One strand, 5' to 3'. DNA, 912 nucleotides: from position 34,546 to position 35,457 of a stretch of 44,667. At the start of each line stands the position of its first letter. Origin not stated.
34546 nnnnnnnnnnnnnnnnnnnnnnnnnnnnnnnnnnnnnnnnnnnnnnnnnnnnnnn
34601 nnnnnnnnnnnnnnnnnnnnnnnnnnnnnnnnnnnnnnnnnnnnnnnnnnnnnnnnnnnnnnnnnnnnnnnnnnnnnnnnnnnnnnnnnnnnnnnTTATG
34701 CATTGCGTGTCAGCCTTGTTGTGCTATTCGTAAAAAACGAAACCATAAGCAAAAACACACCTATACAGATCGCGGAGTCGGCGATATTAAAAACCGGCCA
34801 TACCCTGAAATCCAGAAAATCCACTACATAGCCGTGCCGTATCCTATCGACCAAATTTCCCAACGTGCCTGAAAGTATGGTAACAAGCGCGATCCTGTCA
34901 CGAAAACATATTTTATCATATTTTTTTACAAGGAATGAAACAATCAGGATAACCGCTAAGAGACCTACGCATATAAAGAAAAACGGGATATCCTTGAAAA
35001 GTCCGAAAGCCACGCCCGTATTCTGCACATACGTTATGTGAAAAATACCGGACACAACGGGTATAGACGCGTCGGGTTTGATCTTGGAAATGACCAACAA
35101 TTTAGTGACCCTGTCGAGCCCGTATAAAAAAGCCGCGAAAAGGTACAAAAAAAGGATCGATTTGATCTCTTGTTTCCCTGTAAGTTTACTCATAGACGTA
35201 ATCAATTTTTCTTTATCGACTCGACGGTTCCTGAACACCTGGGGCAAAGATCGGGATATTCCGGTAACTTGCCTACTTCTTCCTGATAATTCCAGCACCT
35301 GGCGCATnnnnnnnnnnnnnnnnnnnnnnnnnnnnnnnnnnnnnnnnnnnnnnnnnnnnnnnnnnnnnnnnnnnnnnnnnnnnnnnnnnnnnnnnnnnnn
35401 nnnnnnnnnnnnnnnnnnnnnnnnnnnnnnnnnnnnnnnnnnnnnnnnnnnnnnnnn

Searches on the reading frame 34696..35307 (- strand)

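Call 76: search_protein_families(library=pfam, proteins=[window:34696-35307:-], max_evalue=0.00001)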
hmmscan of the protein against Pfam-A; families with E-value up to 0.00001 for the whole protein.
window:34696-35307:- (203 aa): 1 family
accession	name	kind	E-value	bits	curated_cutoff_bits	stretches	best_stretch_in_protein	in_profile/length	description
PF01252.23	Peptidase_A8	-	4.8e-37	127.7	25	1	58-192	2-141/142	Signal peptidase (SPase) II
